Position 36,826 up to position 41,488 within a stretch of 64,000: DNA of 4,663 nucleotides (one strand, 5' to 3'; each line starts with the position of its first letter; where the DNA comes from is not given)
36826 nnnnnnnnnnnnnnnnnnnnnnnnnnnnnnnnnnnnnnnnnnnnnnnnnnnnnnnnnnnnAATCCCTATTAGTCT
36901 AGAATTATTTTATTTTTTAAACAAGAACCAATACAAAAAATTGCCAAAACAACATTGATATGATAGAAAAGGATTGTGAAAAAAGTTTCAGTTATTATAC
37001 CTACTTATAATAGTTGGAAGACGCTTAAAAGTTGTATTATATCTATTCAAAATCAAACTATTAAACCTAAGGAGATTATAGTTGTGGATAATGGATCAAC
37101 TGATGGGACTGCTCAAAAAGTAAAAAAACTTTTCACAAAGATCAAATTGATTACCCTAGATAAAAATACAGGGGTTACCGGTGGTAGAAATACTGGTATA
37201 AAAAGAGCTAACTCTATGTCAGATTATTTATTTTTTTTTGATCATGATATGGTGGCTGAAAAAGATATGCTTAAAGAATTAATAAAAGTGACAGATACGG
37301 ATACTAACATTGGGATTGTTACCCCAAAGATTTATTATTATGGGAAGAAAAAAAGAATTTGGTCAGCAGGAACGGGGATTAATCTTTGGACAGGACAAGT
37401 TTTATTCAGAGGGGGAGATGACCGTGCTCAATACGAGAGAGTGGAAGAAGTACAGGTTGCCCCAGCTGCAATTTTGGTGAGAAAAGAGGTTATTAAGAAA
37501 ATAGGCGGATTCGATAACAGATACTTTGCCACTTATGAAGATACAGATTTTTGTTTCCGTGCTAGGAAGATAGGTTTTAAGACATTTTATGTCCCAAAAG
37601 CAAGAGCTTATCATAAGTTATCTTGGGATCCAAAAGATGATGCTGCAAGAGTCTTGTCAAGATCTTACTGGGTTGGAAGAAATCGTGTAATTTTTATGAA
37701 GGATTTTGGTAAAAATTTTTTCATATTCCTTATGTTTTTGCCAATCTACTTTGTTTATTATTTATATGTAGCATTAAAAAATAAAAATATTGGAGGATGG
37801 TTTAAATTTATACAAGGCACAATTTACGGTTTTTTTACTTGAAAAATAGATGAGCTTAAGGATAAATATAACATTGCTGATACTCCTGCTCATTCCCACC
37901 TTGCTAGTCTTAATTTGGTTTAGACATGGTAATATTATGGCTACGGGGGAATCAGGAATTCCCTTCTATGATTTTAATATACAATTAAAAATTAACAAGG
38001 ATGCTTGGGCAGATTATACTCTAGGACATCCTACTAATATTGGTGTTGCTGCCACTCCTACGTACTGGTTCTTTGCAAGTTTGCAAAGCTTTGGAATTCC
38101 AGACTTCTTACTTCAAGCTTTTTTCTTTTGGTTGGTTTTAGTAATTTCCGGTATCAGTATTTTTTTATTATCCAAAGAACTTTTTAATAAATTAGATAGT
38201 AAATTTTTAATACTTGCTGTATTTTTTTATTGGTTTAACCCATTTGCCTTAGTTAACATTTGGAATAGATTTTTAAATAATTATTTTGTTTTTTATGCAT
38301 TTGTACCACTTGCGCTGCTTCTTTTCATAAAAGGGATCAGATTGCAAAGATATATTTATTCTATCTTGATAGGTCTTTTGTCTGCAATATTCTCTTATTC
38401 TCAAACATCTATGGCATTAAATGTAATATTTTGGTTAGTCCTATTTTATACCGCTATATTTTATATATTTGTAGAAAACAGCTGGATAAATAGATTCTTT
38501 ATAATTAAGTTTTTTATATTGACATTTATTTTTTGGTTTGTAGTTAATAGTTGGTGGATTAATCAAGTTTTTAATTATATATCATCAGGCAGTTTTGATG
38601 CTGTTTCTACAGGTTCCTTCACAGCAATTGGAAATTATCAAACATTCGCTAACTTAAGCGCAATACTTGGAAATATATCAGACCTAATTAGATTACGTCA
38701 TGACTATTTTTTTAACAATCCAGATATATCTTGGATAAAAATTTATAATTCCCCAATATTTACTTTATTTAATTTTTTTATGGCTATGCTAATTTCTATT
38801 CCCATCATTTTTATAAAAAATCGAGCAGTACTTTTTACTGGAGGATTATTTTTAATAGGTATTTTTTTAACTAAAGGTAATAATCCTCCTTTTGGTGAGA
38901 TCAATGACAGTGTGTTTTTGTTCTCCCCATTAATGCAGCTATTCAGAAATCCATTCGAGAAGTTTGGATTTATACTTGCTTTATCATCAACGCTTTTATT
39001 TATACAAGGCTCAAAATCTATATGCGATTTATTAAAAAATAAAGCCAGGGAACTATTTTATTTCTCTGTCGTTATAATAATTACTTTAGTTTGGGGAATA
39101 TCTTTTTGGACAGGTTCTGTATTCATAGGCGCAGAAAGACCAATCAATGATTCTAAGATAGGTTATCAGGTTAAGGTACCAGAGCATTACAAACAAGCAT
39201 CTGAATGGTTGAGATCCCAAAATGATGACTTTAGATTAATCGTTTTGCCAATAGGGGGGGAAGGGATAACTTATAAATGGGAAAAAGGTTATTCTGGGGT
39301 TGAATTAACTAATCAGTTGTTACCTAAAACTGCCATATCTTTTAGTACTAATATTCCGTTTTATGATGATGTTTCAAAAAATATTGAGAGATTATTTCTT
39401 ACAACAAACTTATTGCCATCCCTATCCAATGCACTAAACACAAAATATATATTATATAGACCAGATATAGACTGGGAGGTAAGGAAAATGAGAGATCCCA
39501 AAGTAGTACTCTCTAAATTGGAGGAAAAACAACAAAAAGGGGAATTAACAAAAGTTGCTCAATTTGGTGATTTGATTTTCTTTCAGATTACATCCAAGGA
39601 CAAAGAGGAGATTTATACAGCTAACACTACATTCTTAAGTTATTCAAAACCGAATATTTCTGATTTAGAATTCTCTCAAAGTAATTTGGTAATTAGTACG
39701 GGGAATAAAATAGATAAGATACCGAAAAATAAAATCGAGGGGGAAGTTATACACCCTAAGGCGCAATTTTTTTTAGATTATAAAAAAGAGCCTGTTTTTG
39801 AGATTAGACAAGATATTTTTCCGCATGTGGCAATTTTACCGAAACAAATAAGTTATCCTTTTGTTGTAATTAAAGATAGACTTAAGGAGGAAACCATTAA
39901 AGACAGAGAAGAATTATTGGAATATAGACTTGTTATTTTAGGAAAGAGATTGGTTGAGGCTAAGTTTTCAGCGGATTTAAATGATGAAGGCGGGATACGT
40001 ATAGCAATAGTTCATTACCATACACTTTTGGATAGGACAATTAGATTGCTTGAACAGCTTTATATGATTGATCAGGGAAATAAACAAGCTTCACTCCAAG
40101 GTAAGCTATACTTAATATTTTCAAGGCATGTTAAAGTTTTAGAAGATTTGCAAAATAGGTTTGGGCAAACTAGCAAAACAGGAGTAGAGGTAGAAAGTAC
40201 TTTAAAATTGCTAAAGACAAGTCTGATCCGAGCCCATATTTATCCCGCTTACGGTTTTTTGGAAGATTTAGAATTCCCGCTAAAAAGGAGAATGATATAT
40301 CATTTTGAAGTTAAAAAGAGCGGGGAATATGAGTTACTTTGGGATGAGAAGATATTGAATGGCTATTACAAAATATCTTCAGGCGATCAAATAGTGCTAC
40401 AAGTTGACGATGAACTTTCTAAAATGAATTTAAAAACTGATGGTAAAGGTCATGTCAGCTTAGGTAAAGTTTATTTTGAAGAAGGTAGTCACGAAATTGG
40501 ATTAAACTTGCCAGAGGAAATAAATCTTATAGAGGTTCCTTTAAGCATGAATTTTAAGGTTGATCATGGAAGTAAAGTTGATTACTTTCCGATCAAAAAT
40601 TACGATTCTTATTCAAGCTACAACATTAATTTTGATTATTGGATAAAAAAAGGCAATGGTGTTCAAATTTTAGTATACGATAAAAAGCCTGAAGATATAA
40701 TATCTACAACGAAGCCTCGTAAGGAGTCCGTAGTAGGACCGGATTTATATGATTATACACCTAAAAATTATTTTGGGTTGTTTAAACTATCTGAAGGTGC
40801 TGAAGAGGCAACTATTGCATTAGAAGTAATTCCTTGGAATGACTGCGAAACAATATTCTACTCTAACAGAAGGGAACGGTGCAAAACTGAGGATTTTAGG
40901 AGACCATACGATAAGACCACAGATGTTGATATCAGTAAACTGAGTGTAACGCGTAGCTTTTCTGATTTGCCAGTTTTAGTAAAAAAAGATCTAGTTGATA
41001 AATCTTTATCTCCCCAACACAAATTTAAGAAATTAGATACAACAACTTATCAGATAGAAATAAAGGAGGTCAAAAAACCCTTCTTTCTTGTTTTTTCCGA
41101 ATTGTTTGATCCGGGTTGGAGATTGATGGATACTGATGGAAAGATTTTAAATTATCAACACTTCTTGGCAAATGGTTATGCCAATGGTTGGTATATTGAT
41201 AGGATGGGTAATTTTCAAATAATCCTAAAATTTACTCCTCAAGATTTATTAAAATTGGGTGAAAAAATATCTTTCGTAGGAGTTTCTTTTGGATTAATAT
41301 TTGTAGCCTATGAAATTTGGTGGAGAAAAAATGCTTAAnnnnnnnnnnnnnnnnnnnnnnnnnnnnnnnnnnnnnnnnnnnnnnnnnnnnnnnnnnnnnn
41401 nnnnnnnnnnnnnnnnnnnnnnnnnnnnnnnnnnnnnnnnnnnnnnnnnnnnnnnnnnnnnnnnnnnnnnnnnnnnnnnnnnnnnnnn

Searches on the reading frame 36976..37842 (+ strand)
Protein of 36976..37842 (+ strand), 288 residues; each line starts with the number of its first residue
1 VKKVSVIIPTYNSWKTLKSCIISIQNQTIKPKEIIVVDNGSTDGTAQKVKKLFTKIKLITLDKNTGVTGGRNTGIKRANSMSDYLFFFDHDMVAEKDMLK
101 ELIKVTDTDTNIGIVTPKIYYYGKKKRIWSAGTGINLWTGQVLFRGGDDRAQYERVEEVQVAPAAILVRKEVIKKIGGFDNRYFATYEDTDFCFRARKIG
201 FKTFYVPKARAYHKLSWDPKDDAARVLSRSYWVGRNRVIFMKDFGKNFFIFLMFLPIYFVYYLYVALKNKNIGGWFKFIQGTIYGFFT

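Call 9: search_protein_families(library=pfam, proteins=[window:36976-37842:+], max_evalue=0.001)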
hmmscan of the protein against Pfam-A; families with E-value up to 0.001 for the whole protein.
window:36976-37842:+ (288 aa): 7 families
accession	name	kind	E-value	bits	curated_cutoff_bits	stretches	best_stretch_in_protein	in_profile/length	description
PF00535.33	Glycos_transf_2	-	5.6e-33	114.7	23.3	1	5-176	1-167/168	Glycosyl transferase family 2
PF13641.12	Glyco_tranf_2_3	-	9.9e-19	68.7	27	1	4-214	3-212/230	Glycosyltransferase like family 2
PF10111.15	Glyco_tranf_2_2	-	8e-16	58.8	27.3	1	5-198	1-201/276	Glycosyltransferase like family 2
PF13632.12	Glyco_trans_2_3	-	1.5e-08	35.1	27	1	87-244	4-164/198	Glycosyl transferase family group 2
PF13704.12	Glyco_tranf_2_4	-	0.00044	21.1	27.5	0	27-91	15-81/98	Glycosyl transferase family 2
PF02709.20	Glyco_transf_7C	-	0.00052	20.1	23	0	167-210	25-71/78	N-terminal domain of galactosyltransferase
PF13506.12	Glyco_transf_21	-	0.00071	19.5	21.7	0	80-208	29-149/174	Glycosyl transferase family 21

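Call 39: search_protein_families(library=ncbifam, proteins=[window:36976-37842:+], max_evalue=0.00001)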
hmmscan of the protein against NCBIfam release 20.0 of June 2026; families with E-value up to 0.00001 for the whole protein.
window:36976-37842:+ (288 aa): 21 families
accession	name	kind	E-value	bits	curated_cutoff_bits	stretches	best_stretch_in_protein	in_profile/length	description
NF041875.1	EPS_EpsD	equivalog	1.3e-26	93.8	370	1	4-241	1-231/325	exopolysaccharide biosynthesis glycosyltransferase EpsD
TIGR03965.1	mycofact_glyco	equivalog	5e-26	91.6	280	1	2-214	74-281/467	mycofactocin biosynthesis glycosyltransferase MftF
TIGR01556.1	rhamnosyltran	subfamily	1.7e-25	89.8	200.55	1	14-215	7-202/281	rhamnosyltransferase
NF007482.0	PRK10073.1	equivalog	3.9e-20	72.1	423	1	2-115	6-118/334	glycosyltransferase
TIGR03937.1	PgaC_IcaA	equivalog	2.2e-18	66.4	422.3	1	2-212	45-249/407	poly-beta-1,6-N-acetyl-D-glucosamine synthase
NF041394.1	GtaseAglG_Halo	equivalog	7e-18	64.9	440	1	3-237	2-238/304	glucosyl-dolichyl phosphate glucuronosyltransferase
NF038299.1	EPS_HpsN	equivalog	6.3e-17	61.5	425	1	3-121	2-121/317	hormogonium polysaccharide biosynthesis glycosyltransferase HpsN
NF047683.1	TeichurnBiosyTuaG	equivalog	2.9e-16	59.9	400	1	3-105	7-110/252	teichuronic acid biosynthesis protein TuaG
TIGR04283.1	glyco_like_mftF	equivalog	3.6e-16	59.4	182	1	4-205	1-177/221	TIGR04283 family arsenosugar biosynthesis glycosyltransferase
NF045692.1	OglycostaseCruG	equivalog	2e-14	53.3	600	1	2-203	41-245/386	2'-O-glycosyltransferase CruG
TIGR03111.1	glyc2_xrt_Gpos1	hypoth_equivalog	7.7e-14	51.3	363.95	1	3-119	50-169/439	TIGR03111 family XrtG-associated glycosyltransferase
NF038302.1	EPS_HpsE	equivalog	1.2e-13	50.7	300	1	4-216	3-225/307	hormogonium polysaccharide biosynthesis glycosyltransferase HpsE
NF050050.1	ProtGlycPglI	equivalog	1.3e-13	51.1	500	1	1-107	1-109/306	GalNAc(5)-diNAcBac-PP-undecaprenol beta-1,3-glucosyltransferase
NF053739.1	GlytfEpsEBac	equivalog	3.2e-11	42.7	450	1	3-122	2-123/265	glycosyltransferase EpsE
TIGR04242.1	nodulat_NodC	equivalog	6.5e-11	41.8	550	1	3-211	49-262/395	chitooligosaccharide synthase NodC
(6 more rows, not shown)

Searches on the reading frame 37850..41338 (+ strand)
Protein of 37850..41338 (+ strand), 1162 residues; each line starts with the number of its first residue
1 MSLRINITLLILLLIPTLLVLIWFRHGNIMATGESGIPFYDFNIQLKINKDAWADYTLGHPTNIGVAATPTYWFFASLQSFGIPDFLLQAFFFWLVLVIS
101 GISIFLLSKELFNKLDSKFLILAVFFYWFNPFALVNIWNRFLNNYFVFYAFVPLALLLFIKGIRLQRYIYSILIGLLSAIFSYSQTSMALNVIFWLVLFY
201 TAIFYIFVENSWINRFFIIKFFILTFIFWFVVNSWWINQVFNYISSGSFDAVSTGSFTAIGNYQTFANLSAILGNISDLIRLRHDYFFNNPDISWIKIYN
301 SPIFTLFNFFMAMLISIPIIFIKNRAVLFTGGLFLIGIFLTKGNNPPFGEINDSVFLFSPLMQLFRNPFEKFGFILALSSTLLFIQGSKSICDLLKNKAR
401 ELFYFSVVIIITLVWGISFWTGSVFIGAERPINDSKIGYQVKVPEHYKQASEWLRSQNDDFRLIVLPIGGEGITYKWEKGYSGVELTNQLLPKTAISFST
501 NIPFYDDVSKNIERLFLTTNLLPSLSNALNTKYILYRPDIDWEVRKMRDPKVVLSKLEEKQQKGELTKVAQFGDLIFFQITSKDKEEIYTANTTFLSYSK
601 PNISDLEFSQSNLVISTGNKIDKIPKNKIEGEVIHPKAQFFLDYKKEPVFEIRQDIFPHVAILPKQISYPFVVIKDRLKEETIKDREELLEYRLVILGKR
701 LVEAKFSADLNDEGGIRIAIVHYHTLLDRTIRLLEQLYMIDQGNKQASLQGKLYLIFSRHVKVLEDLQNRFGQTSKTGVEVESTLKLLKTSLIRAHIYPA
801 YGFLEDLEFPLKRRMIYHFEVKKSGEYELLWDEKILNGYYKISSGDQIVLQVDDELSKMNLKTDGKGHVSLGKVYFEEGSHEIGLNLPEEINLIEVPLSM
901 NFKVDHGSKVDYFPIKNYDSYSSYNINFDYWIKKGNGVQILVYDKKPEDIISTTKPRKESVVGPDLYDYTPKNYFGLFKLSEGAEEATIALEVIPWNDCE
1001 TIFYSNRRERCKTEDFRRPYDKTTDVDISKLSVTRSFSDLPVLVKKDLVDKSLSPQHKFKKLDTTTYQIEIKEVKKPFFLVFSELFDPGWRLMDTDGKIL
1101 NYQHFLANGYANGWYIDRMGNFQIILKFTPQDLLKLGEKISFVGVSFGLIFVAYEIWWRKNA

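Call 9: search_protein_families(library=pfam, proteins=[window:37850-41338:+], max_evalue=0.001)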
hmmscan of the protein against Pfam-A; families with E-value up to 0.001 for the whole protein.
window:37850-41338:+ (1162 aa): 1 family
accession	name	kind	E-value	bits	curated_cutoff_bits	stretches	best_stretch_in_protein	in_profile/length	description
PF11847.13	GT-C_AftD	-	8.2e-08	31.1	26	1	438-577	406-544/661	Alpha-(1->3)-arabinofuranosyltransferase, N-terminal GT-C domain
